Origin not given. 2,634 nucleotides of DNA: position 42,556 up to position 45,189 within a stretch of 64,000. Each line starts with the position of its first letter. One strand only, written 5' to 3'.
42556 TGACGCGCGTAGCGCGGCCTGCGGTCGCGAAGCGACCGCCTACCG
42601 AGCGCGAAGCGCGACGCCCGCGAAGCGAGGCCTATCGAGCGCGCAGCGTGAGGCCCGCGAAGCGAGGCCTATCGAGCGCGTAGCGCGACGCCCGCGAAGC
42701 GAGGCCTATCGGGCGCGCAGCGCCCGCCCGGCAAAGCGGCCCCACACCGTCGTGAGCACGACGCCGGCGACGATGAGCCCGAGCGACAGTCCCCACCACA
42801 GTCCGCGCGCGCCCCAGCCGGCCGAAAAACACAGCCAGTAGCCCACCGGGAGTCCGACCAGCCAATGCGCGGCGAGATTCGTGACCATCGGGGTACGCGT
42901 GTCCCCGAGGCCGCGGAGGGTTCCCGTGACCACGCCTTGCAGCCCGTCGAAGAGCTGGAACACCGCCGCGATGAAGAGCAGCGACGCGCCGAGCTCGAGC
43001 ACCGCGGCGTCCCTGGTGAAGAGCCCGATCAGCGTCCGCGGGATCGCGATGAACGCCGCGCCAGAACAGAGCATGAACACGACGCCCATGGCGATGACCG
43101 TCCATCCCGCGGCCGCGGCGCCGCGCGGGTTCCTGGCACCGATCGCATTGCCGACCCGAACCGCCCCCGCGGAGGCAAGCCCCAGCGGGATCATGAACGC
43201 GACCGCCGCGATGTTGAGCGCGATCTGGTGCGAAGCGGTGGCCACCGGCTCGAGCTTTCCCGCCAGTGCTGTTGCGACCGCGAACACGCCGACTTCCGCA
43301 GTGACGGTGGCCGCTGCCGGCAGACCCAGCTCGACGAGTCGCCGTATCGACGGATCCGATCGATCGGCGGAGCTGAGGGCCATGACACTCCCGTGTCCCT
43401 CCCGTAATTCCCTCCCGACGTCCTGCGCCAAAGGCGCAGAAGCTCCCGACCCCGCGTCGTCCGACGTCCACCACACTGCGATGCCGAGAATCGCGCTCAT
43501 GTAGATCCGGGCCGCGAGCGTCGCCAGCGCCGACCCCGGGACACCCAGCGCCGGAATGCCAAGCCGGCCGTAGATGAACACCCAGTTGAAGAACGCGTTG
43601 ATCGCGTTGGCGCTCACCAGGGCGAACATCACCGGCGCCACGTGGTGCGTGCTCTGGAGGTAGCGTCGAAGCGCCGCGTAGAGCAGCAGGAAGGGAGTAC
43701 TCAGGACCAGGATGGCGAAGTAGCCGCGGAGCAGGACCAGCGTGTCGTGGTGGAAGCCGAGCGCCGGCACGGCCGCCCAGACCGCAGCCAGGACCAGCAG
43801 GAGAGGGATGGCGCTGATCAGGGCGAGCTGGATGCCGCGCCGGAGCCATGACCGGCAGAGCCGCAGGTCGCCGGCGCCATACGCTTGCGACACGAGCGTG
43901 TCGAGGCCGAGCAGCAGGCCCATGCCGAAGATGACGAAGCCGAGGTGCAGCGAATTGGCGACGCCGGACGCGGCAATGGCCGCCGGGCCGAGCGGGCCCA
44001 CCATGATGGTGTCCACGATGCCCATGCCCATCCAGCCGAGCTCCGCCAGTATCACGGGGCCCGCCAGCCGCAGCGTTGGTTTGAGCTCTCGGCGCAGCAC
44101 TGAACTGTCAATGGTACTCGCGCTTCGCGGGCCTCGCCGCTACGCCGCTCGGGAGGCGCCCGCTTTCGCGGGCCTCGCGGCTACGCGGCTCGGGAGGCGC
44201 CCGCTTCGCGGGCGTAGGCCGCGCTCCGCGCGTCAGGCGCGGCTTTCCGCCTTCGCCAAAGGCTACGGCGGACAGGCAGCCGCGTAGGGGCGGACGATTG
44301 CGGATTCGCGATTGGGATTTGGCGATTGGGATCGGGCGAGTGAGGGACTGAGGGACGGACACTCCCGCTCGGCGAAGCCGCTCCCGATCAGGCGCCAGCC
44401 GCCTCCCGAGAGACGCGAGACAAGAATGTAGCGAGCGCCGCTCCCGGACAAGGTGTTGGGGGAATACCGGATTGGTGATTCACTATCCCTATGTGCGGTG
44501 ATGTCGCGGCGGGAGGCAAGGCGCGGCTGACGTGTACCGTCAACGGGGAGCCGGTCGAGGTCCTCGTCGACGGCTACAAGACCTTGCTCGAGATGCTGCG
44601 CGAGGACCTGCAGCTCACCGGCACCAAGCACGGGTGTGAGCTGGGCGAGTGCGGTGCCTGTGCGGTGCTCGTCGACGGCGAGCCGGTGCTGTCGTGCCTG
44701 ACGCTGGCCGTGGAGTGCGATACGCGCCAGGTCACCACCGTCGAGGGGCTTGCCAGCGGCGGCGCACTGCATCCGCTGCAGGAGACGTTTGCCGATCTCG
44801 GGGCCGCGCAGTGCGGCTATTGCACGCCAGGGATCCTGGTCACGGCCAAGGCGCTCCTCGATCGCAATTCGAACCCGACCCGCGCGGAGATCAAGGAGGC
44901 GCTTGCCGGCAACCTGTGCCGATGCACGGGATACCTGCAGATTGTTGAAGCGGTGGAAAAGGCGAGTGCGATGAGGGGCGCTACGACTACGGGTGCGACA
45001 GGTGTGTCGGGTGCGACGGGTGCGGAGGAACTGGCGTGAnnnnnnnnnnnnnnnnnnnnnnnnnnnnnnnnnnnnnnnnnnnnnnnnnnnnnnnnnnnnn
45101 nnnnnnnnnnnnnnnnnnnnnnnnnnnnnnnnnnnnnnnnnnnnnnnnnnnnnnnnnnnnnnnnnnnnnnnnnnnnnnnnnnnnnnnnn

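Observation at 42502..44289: MATE efflux gene bracketed by 99-bp inverted repeats (about 92% identical) that carry compensatory hairpin substitutions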

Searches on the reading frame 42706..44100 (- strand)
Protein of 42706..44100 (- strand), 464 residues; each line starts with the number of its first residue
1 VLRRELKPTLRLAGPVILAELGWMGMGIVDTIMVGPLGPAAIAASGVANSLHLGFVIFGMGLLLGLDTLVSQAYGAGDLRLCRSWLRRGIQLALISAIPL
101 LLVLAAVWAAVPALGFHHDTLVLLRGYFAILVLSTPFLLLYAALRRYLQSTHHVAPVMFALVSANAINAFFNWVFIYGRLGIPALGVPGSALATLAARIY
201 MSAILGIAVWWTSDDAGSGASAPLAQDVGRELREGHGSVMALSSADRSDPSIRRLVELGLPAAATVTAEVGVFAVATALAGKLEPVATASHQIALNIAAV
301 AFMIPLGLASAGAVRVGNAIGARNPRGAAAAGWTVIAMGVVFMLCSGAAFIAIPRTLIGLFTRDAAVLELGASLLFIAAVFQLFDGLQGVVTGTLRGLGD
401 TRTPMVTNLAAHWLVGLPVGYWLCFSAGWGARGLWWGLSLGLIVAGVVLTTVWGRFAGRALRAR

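Call 14: search_protein_families(library=pfam, proteins=[window:42706-44100:-])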
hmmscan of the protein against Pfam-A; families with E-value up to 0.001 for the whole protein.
window:42706-44100:- (464 aa): 1 family
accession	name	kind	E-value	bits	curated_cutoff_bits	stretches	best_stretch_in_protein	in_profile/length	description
PF01554.23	MatE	-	4.7e-53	179.6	24.9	2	261-422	1-161/161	MatE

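Call 17: search_protein_families(library=ncbifam, proteins=[window:42706-44100:-])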
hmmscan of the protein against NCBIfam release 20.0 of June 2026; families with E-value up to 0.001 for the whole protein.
window:42706-44100:- (464 aa): 8 families
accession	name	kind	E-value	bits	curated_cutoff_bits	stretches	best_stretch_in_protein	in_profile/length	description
TIGR00797.1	matE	subfamily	3.7e-74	250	147.4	1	15-435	1-396/396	MATE family efflux transporter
NF001214.0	PRK00187.1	equivalog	3.7e-73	247.1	449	1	3-453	6-441/464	NorM family multidrug efflux MATE transporter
NF000263.1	MATE_multi_NorM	equivalog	2.2e-35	123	950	2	5-204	16-215/459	multidrug efflux MATE transporter NorM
NF041801.1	MATE_SolL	equivalog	1.9e-28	99.5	780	2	253-449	245-442/458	solanimycin export family MATE transporter SolL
NF007562.1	PRK10189.1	equivalog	2.9e-14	52.7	465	2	254-449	258-453/470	EmmdR/YeeO family multidrug/toxin efflux MATE transporter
NF000131.1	MATE_multi_MepA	equivalog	1.7e-11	44.1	850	2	282-439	267-420/451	multidrug efflux MATE transporter MepA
NF052396.1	MATE_WgkD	equivalog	1.9e-10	40.3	510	1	11-200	7-198/428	tryglysin-associated MATE efflux transporter WgkD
TIGR02900.1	spore_V_B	equivalog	0.0004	19.3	372.3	0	70-205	299-426/488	stage V sporulation protein B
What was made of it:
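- Checked: The gene between the arms is a MATE transporter (42706-44100 minus; Pfam MatE 4.7e-53, TIGR00797 3.7e-74; calls 14, 17).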

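Call 18: find_encoding_contigs(protein=window:42706-44100:-, flank=10000, max_places=6)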
Protein window:42706-44100:- (464 aa): no gene with exactly this product is on record in the collection.
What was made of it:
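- Tried and rejected: Exact-protein look-up of the window's MATE: not on record (call 18).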

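Call 20: find_homologous_proteins(query=window:42706-44100:-, max_evalue=1e-30)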
Query window:42706-44100:- (464 aa): 7720 proteins with E <= 1e-30 among 8000 candidates; the best 120 are listed.
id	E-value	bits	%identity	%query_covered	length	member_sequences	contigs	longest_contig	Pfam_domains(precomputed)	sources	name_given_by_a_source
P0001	1.7e-286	968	99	100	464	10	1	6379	PF01554.24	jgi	-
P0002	6.9e-273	924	95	100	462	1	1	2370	PF01554.24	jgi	jgi:MATE family multidrug resistance protein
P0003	3.3e-258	875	92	98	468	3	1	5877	PF01554.24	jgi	jgi:MATE family multidrug resistance protein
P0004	6.2e-248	841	93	95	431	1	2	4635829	PF01554.24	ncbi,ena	-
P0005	2.2e-246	836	92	95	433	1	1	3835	PF01554.24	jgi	jgi:MATE family multidrug resistance protein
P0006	2.0e-233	794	83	98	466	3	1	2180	PF01554.24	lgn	-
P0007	7.6e-225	765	83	94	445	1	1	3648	PF01554.24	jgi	jgi:MATE family multidrug resistance protein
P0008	4.9e-222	756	81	99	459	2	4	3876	PF01554.24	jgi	jgi:MATE family multidrug resistance protein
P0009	8.5e-221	752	89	86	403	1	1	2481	PF01554.24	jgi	jgi:MATE family multidrug resistance protein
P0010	6.0e-218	743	78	99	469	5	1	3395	PF01554.24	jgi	jgi:MATE family, multidrug efflux pump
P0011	6.2e-218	742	77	99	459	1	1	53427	PF01554.24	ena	-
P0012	3.6e-217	740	77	100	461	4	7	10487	PF01554.24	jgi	jgi:MATE family multidrug resistance protein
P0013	1.2e-213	728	76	99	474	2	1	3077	PF01554.24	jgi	jgi:multidrug resistance protein, MATE family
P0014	2.4e-213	727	76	99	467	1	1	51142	PF01554.24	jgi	jgi:multidrug resistance protein, MATE family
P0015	1.3e-212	725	77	99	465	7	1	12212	PF01554.24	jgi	jgi:MATE family multidrug resistance protein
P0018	6.5e-210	716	77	98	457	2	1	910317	PF01554.24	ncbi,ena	-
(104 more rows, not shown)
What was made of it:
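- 42706..44100 (-): MATE (NorM-like) efflux transporter gene, 464 aa. Pfam and NCBIfam (calls 14, 17); 7720 homologues with E<=1e-30 among the 8000 candidates scored (call 20)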

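Call 21: find_encoding_contigs(protein=P0004, flank=10000, max_places=3)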
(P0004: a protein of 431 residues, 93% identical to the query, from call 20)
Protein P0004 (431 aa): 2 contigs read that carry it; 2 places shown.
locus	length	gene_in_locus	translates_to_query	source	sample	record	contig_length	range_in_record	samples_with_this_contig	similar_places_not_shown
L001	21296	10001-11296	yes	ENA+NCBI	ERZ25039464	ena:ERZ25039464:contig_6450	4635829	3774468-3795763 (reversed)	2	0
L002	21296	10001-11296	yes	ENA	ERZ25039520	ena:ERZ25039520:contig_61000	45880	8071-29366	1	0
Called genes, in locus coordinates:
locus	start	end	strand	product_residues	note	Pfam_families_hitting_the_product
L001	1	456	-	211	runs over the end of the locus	PF14371:DUF4412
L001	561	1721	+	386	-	PF13833:EF-hand_8 (faint), PF10591:SPARC_Ca_bdg (faint), PF00036:EF-hand_1 (faint), PF13202:EF-hand_5 (faint), PF13405:EF-hand_6 (faint), PF13499:EF-hand_7 (faint), PF26745:SPM (faint)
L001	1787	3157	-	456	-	PF07995:GSDH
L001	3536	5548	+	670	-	PF01011:PQQ, PF13360:PQQ_2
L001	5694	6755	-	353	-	PF00941:FAD_binding_5, PF03450:CO_deh_flav_C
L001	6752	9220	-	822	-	PF01315:Ald_Xan_dh_C, PF02738:MoCoBD_1, PF20256:MoCoBD_2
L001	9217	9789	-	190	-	PF00111:Fer2, PF01799:Fer2_2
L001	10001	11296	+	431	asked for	PF01554:MatE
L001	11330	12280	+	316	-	PF04909:Amidohydro_2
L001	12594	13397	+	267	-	PF09992:NAGPA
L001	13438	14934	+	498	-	-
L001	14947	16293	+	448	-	PF00041:fn3 (weak)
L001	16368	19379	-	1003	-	PF26550:Tricorn_2nd, PF26549:Tricorn_N, PF07676:PD40, PF26549:Tricorn_N, PF07676:PD40, PF26549:Tricorn_N, PF26550:Tricorn_2nd, PF01979:Amidohydro_1, +8 more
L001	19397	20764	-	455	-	PF01565:FAD_binding_4, PF08031:BBE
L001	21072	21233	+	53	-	-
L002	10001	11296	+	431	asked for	PF01554:MatE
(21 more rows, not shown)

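Call 22: find_encoding_contigs(protein=P0001, flank=10000, max_places=3)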
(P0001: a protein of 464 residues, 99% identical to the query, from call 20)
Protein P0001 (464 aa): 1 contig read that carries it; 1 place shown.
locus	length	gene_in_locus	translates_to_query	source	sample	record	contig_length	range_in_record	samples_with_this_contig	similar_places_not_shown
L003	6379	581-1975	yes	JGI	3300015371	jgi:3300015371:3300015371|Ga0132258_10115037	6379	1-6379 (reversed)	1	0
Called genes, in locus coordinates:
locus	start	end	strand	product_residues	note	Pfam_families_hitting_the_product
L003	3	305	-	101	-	?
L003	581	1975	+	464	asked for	PF01554:MatE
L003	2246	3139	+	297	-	PF04909:Amidohydro_2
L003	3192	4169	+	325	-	PF09992:NAGPA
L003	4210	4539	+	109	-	-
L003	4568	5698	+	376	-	-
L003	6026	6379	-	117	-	?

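Call 23: find_encoding_contigs(protein=P0018, flank=10000, max_places=3)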
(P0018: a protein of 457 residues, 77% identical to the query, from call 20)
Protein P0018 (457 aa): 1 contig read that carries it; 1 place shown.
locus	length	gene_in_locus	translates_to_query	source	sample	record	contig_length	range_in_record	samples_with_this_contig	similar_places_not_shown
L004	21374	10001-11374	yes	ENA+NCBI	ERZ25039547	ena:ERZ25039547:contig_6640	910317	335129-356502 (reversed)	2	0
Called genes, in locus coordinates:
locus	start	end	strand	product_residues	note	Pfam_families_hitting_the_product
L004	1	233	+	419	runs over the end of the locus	PF01566:Nramp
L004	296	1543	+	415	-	-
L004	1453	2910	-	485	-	PF07995:GSDH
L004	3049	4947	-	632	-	PF08439:Peptidase_M3_N, PF01432:Peptidase_M3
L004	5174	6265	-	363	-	PF00941:FAD_binding_5, PF03450:CO_deh_flav_C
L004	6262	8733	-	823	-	PF01315:Ald_Xan_dh_C, PF02738:MoCoBD_1, PF20256:MoCoBD_2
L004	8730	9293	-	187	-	PF00111:Fer2, PF01799:Fer2_2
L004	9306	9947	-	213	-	PF00440:TetR_N, PF17932:TetR_C_24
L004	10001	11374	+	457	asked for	PF01554:MatE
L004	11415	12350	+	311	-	PF04909:Amidohydro_2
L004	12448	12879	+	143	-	PF10604:Polyketide_cyc2, PF10698:DUF2505 (faint), PF06240:COXG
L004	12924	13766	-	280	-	PF00941:FAD_binding_5, PF03450:CO_deh_flav_C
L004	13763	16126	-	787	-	PF01315:Ald_Xan_dh_C, PF02738:MoCoBD_1, PF20256:MoCoBD_2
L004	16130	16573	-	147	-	PF00111:Fer2, PF01799:Fer2_2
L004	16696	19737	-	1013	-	PF26550:Tricorn_2nd, PF26549:Tricorn_N, PF07676:PD40, PF26549:Tricorn_N, PF26550:Tricorn_2nd, PF07676:PD40, PF26549:Tricorn_N, PF26550:Tricorn_2nd, +7 more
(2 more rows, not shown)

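Call 58: find_encoding_contigs(protein=P0003, flank=6000, max_places=2)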
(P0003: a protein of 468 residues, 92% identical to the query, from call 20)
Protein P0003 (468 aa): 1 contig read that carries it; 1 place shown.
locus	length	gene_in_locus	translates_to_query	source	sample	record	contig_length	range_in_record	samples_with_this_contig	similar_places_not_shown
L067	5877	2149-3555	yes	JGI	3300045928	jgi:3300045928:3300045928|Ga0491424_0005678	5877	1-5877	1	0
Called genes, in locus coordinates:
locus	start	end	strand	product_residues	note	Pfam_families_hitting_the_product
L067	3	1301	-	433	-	?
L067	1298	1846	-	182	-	PF00111:Fer2, PF01799:Fer2_2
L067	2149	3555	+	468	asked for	PF01554:MatE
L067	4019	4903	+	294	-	PF04909:Amidohydro_2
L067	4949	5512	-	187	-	PF05685:Uma2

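Call 59: find_encoding_contigs(protein=P0008, flank=6000, max_places=2)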
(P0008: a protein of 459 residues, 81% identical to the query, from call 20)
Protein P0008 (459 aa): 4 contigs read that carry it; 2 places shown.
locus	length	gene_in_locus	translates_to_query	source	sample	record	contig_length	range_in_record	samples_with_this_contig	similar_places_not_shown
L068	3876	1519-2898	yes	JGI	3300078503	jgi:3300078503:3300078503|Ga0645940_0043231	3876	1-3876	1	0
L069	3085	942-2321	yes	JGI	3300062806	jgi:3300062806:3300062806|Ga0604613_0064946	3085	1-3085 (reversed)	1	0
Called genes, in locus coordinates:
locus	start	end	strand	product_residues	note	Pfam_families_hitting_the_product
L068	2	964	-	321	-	?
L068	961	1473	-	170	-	PF00111:Fer2 (weak), PF13085:Fer2_3 (weak), PF01799:Fer2_2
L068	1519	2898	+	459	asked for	PF01554:MatE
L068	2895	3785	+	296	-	PF04909:Amidohydro_2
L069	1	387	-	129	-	?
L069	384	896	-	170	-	PF00111:Fer2 (weak), PF13085:Fer2_3 (weak), PF01799:Fer2_2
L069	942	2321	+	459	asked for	PF01554:MatE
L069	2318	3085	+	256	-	?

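Call 60: find_encoding_contigs(protein=P0011, flank=8000, max_places=2)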
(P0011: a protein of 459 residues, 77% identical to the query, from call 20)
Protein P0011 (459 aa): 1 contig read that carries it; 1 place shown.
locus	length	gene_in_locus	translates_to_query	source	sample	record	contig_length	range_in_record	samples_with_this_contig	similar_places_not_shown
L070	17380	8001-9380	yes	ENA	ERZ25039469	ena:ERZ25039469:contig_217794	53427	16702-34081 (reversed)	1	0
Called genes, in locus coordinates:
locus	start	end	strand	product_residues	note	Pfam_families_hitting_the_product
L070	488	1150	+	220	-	-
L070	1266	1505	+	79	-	-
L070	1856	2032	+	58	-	-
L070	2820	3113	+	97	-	PF06537:DHOR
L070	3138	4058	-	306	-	PF00941:FAD_binding_5, PF03450:CO_deh_flav_C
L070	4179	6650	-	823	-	PF01315:Ald_Xan_dh_C, PF02738:MoCoBD_1, PF20256:MoCoBD_2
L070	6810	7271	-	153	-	PF00111:Fer2, PF01799:Fer2_2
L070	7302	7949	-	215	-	PF00440:TetR_N, PF17932:TetR_C_24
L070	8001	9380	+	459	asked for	PF01554:MatE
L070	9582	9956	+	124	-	PF05635:23S_rRNA_IVP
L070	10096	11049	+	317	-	PF04909:Amidohydro_2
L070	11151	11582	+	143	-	PF10604:Polyketide_cyc2, PF10698:DUF2505 (faint), PF06240:COXG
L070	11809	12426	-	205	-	PF00941:FAD_binding_5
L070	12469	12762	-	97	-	PF20256:MoCoBD_2 (weak)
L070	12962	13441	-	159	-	PF20256:MoCoBD_2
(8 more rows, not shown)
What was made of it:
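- In L068/L069 the genes overlap by 4 nt (calls 21, 23, 58-60).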

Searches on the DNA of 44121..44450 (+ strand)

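Call 74: search_dna_similar(query=window:44121-44450:+, collection=plasmids, mode=distant, max_rows=8)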
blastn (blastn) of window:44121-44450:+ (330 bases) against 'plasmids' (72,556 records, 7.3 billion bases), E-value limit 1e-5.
No match.

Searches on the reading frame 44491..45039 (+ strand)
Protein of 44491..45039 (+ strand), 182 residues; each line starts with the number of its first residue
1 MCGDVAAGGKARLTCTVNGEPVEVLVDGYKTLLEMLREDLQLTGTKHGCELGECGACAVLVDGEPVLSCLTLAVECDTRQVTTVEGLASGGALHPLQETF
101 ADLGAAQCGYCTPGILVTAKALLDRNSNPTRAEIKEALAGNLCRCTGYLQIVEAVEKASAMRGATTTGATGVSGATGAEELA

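Call 14: search_protein_families(library=pfam, proteins=[window:44491-45039:+])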
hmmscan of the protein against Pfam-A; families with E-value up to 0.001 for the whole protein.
window:44491-45039:+ (182 aa): 3 families
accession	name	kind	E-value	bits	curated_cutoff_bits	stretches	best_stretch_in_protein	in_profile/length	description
PF01799.25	Fer2_2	-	4.8e-32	110.4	30.3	1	83-156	1-75/75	[2Fe-2S] binding domain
PF00111.32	Fer2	-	2.3e-08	34.3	21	1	16-70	2-73/77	2Fe-2S iron-sulfur cluster binding domain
PF13085.11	Fer2_3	-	7.4e-06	26.4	27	1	46-87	49-89/107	2Fe-2S iron-sulfur cluster binding domain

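Call 17: search_protein_families(library=ncbifam, proteins=[window:44491-45039:+])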
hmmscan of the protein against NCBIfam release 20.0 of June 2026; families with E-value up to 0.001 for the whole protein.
window:44491-45039:+ (182 aa): 17 families
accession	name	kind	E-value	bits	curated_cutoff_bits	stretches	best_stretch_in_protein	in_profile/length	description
NF043084.2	XdhC_XDHase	equivalog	3.1e-56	189.1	217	1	12-158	2-149/151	xanthine dehydrogenase subunit XdhC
NF041020.1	glyceraldDH_gamma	equivalog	3.7e-54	182.7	290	1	5-160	5-160/164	glyceraldehyde dehydrogenase subunit gamma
TIGR03193.1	4hydroxCoAred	equivalog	7.1e-54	181.7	257.8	1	13-158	2-147/148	4-hydroxybenzoyl-CoA reductase subunit gamma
NF045668.1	pterin_aldehy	equivalog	2.1e-50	171.7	1100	1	14-166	4-160/905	molybdopterin-dependent aldehyde oxidoreductase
TIGR03198.1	pucE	equivalog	4.1e-50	169.2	254.3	1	10-158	1-148/151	xanthine dehydrogenase subunit E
TIGR03311.1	Se_dep_XDH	equivalog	7.8e-45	153.2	830.45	1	17-165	5-151/848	selenium-dependent xanthine dehydrogenase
NF007387.0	PRK09908.1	equivalog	8.2e-45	152.1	212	1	12-158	8-155/159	xanthine dehydrogenase iron sulfur-binding subunit XdhC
NF008514.0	PRK11433.1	equivalog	1.5e-43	148.8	322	1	10-160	50-215/218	aldehyde dehydrogenase iron-sulfur subunit PaoA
TIGR02963.1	xanthine_xdhA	equivalog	2.5e-41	141.8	467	1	26-162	15-161/468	xanthine dehydrogenase small subunit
TIGR02969.1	mam_aldehyde_ox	subfamily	5.4e-30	103.7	1912.3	1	15-163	5-165/1330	aldehyde oxidase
TIGR03313.1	Se_sel_red_Mo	hypoth_equivalog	2.1e-16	58.8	1101.9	1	16-161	2-147/951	molybdopterin-dependent oxidoreductase Mo/Fe-S-binding subunit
NF009226.0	PRK12576.1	equivalog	1.7e-06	27.6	344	1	44-87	55-100/317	succinate dehydrogenase/fumarate reductase iron-sulfur subunit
NF009052.0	PRK12386.1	equivalog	2.1e-05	23.7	256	1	4-88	13-92/255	succinate dehydrogenase/fumarate reductase iron-sulfur subunit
NF010071.0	PRK13552.1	equivalog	5.9e-05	22.5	264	1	46-82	54-90/241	fumarate reductase iron-sulfur subunit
NF004898.0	PRK06259.1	equivalog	7e-05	21.6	385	1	45-73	48-76/488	fumarate reductase (CoM/CoB) subunit TfrB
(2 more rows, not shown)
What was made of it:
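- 44491..45039 (+): 2Fe-2S subunit (XdhC/CoxS-like) of a molybdopterin oxidoreductase operon, divergent from MATE. calls 14, 17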
